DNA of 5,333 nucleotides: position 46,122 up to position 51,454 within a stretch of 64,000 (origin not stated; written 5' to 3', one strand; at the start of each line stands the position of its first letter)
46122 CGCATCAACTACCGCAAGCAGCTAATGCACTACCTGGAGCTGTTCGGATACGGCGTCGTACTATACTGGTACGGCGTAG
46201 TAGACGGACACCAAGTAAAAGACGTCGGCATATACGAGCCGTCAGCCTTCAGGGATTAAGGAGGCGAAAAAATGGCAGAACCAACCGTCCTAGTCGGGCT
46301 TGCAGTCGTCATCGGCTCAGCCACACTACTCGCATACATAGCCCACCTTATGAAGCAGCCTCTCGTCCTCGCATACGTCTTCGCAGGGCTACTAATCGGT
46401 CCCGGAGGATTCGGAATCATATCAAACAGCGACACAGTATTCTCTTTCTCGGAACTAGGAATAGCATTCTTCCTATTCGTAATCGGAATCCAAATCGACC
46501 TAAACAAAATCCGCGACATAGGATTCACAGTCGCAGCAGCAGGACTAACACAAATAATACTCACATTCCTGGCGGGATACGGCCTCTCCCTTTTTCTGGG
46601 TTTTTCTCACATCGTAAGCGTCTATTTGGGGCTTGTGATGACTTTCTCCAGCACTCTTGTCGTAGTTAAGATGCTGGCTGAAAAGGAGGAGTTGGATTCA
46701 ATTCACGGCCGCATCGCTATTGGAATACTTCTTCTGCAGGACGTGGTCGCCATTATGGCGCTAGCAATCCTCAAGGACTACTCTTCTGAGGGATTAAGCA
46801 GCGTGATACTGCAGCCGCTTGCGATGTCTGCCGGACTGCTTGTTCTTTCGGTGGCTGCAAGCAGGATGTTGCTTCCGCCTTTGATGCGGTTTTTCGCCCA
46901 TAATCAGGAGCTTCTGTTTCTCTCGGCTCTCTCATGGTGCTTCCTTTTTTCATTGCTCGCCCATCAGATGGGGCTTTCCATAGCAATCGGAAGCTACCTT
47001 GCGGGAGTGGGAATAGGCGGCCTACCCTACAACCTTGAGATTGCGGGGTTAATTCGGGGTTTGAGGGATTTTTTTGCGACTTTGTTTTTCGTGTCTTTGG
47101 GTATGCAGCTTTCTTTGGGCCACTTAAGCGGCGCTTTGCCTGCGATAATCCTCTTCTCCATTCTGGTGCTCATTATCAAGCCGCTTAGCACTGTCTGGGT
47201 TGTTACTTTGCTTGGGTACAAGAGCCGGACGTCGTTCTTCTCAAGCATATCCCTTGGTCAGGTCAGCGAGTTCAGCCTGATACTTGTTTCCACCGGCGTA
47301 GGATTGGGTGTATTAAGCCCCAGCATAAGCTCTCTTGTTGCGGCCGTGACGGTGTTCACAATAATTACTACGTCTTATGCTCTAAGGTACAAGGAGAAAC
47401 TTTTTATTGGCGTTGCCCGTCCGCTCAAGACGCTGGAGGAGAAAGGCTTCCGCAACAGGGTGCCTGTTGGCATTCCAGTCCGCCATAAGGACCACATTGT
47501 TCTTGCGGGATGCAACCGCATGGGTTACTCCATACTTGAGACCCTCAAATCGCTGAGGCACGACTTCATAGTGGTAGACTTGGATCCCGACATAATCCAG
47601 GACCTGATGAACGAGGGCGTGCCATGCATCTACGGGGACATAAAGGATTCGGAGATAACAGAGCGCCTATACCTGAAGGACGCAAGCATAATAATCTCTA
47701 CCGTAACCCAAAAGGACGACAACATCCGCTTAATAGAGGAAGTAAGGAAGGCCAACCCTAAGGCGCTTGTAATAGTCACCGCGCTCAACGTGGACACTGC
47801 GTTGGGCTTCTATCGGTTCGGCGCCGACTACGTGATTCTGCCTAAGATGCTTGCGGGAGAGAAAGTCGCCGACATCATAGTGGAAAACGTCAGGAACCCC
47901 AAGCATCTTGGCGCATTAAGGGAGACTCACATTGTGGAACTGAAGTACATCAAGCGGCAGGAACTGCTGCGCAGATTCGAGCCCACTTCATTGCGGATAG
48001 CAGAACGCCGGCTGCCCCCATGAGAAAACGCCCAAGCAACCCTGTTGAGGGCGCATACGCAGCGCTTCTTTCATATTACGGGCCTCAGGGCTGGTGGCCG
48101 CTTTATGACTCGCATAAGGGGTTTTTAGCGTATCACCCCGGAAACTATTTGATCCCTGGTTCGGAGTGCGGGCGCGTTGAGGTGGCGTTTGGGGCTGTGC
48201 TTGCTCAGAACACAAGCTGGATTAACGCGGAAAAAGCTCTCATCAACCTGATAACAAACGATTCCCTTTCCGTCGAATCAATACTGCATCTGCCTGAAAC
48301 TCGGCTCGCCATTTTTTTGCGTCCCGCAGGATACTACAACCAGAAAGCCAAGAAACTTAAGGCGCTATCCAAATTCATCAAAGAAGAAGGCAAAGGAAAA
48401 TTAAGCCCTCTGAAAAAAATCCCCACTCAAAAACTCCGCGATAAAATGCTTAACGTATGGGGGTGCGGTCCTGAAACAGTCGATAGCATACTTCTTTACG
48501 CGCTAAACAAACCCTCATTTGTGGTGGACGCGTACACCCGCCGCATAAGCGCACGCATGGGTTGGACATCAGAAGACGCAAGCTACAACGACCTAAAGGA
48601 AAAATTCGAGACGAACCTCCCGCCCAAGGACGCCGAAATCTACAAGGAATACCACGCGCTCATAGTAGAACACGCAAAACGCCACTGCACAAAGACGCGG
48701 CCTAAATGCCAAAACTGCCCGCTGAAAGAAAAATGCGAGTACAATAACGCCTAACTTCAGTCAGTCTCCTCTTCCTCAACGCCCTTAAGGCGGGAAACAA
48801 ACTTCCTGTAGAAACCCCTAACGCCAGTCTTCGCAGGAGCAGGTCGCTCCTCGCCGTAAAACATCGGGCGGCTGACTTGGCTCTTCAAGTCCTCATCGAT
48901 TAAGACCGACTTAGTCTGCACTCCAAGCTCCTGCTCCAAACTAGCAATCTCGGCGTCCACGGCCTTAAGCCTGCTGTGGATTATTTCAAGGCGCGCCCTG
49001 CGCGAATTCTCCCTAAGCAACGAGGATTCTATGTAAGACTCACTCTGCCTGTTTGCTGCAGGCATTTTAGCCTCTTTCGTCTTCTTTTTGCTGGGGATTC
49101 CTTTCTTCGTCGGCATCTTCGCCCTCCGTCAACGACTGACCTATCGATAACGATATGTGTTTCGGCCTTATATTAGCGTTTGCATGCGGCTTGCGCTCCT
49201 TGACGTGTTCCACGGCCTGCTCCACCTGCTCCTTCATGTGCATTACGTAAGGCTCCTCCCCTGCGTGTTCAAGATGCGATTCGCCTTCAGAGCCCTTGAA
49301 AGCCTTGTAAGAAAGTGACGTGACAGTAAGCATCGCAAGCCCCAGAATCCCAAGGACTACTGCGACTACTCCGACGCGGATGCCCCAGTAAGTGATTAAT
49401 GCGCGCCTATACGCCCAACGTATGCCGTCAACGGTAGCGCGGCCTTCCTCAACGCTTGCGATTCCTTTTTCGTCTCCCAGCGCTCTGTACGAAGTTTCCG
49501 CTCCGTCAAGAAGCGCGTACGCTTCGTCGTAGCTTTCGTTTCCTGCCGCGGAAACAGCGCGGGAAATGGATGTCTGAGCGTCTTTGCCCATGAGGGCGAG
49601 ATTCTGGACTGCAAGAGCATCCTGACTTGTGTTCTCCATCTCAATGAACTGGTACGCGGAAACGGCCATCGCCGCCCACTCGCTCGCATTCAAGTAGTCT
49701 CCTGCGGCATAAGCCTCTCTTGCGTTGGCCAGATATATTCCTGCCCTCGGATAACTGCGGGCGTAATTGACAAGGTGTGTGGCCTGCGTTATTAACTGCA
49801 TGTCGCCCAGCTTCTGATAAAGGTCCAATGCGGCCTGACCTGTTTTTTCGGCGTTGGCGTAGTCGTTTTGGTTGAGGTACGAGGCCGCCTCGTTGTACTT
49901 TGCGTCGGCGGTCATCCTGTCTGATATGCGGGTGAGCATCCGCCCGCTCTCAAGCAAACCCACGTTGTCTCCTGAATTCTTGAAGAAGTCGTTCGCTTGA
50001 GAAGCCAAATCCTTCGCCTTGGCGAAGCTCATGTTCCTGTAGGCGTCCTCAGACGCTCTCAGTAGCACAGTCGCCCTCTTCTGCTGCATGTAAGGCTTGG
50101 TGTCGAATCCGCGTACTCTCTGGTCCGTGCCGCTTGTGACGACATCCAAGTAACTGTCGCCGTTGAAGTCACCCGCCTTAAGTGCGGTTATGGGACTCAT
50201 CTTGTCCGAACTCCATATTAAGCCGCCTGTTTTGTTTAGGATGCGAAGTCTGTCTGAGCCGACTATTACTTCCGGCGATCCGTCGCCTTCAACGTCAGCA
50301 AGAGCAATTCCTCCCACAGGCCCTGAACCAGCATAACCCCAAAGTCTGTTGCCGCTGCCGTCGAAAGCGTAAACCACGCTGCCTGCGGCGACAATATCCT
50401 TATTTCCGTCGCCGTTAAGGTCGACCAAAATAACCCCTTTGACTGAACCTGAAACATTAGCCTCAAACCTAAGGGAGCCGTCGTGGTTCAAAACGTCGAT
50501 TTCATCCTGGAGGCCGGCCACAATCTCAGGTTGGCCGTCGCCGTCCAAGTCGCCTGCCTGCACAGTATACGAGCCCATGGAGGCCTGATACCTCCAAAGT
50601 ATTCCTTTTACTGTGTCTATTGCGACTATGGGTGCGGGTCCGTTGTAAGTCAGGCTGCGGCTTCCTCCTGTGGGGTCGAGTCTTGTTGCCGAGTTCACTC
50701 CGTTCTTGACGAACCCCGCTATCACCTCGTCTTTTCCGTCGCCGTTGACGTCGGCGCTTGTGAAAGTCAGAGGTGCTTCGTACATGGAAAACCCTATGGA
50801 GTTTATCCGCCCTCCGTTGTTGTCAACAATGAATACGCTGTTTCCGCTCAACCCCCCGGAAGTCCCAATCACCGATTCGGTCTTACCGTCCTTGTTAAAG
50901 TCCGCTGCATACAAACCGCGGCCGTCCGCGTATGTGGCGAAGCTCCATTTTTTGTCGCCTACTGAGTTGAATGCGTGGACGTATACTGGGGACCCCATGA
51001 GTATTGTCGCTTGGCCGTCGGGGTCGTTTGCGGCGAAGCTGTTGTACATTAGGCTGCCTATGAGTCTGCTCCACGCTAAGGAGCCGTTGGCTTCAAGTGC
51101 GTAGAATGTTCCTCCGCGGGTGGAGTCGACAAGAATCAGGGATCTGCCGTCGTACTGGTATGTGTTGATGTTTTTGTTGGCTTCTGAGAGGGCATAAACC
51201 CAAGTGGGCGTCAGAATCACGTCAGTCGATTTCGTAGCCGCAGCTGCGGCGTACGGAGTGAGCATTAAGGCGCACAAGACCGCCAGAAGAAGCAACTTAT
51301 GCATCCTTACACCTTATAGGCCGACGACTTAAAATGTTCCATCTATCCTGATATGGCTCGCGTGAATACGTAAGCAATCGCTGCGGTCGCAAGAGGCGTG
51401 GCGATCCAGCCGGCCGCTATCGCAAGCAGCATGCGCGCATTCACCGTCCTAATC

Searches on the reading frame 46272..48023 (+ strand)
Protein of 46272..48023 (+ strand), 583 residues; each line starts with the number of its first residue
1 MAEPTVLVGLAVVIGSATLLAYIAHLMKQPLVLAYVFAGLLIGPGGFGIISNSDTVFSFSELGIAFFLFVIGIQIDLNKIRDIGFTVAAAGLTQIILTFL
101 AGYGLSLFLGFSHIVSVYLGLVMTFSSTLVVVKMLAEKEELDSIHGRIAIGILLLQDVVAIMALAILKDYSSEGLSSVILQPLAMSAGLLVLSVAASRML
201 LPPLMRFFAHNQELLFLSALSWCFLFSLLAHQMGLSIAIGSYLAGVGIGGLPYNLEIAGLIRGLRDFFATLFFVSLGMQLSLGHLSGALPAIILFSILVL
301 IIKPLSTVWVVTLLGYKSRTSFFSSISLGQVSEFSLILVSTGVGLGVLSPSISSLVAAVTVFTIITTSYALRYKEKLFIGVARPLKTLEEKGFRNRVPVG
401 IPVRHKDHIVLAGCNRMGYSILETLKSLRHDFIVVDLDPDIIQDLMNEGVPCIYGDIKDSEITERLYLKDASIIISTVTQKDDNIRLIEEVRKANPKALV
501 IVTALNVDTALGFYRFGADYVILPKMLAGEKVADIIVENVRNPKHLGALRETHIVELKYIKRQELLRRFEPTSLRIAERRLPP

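Call 53: search_protein_families(library=pfam, proteins=[window:46272-48023:+], max_evalue=0.00001)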
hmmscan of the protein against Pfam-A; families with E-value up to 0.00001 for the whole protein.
window:46272-48023:+ (583 aa): 2 families
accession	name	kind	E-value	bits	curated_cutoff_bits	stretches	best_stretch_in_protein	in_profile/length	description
PF00999.27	Na_H_Exchanger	-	3.8e-52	177.8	26.2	1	18-365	4-363/375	Sodium/hydrogen exchanger, transmembrane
PF02254.24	TrkA_N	-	2.2e-22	80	23.8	1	409-524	1-116/116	TrkA-N domain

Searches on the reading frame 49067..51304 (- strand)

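Call 53: search_protein_families(library=pfam, proteins=[window:49067-51304:-], max_evalue=0.00001)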
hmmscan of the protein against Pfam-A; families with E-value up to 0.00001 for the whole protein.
window:49067-51304:- (745 aa): 4 families
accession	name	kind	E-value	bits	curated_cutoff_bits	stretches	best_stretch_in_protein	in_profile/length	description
PF13517.12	FG-GAP_3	-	6.2e-21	75.2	26.9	1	135-195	1-60/61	FG-GAP-like repeat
PF01839.29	FG-GAP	-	1.1e-14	54.4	22.1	0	246-264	3-21/37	FG-GAP repeat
PF25292.1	Beta-prop_CGLA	-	6.5e-12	46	26.8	0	272-326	14-71/316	Lambda-carrageenase beta-propeller domain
PF14783.12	BBS2_Mid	-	3e-08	34.2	27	0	251-350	5-100/108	Ciliary BBSome complex subunit 2, middle region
